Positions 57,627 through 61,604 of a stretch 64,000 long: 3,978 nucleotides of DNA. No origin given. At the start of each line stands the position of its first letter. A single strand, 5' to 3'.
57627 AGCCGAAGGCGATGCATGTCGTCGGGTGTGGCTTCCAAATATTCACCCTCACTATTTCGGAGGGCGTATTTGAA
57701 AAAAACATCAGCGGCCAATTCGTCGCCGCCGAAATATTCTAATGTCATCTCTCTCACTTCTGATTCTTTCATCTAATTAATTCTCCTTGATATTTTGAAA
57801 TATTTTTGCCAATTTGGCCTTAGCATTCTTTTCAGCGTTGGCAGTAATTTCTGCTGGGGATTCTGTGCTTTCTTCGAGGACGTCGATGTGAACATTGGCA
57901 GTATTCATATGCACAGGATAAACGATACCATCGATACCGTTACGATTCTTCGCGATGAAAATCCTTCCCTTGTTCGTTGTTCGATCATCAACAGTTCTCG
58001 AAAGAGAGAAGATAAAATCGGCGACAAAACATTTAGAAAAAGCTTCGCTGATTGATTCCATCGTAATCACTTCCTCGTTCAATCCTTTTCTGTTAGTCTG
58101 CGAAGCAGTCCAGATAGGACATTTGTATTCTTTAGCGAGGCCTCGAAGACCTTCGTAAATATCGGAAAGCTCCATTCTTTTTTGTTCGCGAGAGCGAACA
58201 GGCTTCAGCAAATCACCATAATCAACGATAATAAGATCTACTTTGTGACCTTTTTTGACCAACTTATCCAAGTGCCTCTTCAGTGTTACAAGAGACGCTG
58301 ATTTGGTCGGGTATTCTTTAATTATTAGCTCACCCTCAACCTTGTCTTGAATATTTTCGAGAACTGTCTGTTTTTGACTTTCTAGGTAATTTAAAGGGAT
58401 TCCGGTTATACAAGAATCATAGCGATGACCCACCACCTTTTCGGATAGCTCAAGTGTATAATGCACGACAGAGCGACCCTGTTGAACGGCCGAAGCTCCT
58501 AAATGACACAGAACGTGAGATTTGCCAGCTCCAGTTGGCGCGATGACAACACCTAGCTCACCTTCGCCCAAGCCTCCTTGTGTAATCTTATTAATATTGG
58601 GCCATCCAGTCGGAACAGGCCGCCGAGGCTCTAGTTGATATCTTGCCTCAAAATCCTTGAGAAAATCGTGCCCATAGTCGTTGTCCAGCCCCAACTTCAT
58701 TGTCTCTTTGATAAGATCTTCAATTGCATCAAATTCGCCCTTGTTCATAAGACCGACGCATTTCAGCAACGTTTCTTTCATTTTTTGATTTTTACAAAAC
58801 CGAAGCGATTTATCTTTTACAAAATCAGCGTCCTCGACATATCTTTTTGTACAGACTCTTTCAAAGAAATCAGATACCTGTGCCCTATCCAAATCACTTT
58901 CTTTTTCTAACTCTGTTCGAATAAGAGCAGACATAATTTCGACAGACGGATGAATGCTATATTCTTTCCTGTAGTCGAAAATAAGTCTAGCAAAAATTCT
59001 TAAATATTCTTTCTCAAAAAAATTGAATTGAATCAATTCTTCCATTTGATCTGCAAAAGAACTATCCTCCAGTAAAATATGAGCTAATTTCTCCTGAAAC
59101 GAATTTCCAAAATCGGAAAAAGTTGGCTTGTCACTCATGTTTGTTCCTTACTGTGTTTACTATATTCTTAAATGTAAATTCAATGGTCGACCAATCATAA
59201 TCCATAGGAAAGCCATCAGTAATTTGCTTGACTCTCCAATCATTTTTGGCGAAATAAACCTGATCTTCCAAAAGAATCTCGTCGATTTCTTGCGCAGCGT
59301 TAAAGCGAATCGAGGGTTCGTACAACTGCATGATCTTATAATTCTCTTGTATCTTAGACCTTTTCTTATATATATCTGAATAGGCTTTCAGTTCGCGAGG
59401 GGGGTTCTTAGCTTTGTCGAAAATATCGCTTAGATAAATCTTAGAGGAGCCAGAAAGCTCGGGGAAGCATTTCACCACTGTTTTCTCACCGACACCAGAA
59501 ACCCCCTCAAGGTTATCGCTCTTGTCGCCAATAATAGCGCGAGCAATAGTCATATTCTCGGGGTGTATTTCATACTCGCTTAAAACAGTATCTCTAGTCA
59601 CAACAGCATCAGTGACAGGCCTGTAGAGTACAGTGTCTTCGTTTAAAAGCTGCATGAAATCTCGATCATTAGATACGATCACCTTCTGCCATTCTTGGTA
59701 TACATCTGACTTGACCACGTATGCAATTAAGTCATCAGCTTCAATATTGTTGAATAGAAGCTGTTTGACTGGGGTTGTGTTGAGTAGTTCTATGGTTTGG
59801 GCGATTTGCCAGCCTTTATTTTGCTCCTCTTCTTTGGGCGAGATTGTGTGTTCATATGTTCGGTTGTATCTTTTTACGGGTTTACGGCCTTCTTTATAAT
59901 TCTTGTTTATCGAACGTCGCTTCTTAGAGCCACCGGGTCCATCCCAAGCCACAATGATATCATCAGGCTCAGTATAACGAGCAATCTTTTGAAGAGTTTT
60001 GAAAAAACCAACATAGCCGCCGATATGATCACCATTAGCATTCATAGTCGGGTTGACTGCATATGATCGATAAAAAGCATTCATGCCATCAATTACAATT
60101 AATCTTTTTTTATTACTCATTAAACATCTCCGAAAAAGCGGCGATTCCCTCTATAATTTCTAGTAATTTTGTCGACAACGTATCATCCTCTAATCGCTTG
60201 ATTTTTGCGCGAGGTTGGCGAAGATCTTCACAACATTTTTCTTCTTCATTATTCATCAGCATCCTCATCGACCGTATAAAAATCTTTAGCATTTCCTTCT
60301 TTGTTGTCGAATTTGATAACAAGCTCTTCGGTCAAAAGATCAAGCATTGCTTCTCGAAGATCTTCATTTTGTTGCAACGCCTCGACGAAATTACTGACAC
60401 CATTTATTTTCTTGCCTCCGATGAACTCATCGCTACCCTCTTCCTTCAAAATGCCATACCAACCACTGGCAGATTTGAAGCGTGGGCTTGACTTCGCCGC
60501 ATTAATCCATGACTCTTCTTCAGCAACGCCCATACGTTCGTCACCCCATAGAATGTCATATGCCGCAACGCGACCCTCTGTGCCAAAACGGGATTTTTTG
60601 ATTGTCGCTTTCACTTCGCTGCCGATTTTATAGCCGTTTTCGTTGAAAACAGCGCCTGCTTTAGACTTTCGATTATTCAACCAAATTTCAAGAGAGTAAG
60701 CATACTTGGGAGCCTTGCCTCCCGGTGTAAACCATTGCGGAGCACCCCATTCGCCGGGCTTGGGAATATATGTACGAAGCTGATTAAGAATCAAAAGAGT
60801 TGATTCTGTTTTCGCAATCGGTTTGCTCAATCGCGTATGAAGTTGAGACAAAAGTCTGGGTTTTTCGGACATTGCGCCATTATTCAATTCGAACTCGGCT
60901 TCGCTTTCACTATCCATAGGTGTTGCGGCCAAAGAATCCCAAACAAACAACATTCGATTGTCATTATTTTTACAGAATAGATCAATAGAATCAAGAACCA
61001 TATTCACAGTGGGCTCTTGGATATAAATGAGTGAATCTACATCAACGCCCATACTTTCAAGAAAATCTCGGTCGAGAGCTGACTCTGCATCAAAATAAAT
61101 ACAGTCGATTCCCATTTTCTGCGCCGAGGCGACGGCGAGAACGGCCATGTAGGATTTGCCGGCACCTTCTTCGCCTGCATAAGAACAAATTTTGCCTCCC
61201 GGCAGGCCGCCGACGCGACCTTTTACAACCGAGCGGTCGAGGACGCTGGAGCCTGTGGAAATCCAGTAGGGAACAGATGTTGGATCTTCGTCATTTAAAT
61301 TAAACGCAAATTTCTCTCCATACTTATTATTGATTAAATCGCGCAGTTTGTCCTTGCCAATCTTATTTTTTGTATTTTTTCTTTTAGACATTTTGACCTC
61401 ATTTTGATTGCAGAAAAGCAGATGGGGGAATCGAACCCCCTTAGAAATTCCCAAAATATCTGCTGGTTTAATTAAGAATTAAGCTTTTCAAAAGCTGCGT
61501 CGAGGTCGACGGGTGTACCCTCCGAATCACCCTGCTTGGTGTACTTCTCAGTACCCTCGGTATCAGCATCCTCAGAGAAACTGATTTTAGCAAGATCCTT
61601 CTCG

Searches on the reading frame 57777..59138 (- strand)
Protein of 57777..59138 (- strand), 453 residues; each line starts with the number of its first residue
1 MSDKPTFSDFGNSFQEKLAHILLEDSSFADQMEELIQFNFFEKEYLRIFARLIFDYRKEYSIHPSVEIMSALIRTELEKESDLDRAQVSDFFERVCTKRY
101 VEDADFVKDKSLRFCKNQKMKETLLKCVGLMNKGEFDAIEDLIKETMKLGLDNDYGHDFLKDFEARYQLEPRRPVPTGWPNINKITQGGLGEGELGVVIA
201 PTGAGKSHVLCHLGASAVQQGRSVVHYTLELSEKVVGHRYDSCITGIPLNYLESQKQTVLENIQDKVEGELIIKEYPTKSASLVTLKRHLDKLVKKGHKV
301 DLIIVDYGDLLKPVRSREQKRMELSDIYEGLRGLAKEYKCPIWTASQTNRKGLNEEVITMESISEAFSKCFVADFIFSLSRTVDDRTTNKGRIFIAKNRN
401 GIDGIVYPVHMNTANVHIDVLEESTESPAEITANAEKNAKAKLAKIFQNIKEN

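Call 10: search_protein_families(library=phrogs, proteins=[window:57777-59138:-], max_evalue=0.00001)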
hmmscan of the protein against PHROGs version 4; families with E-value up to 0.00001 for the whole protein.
window:57777-59138:- (453 aa): 4 families
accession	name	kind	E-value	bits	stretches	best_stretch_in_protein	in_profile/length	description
phrog_19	-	DNA, RNA and nucleotide metabolism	6.8e-80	270.7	1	14-440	163-599/621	DnaB-like replicative helicase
phrog_239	-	DNA, RNA and nucleotide metabolism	5.5e-25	89.4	1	132-438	298-616/801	DNA primase/helicase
phrog_243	-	DNA, RNA and nucleotide metabolism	2.9e-15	56.9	1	173-401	16-244/273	DnaB-like replicative helicase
phrog_11530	-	unknown function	7.6e-10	39.9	1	286-425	19-163/184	-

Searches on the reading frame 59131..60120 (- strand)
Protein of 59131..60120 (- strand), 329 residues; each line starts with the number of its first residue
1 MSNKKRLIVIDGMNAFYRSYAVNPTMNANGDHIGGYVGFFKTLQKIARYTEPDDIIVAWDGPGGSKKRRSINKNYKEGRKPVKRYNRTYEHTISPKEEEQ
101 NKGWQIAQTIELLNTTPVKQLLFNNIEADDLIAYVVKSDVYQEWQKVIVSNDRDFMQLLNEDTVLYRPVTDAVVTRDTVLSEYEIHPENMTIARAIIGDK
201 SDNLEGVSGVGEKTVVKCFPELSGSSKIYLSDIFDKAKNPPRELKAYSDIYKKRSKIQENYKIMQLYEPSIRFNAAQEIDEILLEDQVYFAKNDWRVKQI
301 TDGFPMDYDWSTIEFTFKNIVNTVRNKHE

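Call 90: search_protein_families(library=pfam, proteins=[window:59131-60120:-], max_evalue=0.00001)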
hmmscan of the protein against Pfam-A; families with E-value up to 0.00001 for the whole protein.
window:59131-60120:- (329 aa): 2 families
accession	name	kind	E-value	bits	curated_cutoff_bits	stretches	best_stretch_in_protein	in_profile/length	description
PF02739.22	5_3_exonuc_N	-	2.2e-28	99.4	34.3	1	6-183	1-163/164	5'-3' exonuclease, N-terminal resolvase-like domain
PF01367.25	5_3_exonuc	-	8.6e-08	33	40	1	186-231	2-47/97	5'-3' exonuclease, C-terminal SAM fold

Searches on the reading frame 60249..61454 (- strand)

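Call 10: search_protein_families(library=phrogs, proteins=[window:60249-61454:-], max_evalue=0.00001)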
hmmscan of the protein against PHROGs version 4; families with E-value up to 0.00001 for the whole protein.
window:60249-61454:- (401 aa): 2 families
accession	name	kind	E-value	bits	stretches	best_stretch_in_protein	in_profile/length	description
phrog_97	-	other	1.1e-52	180.9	2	23-270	9-258/506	UvsX-like recombinase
phrog_8337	-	DNA, RNA and nucleotide metabolism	1e-25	91.7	1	47-288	32-265/273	DNA repair protein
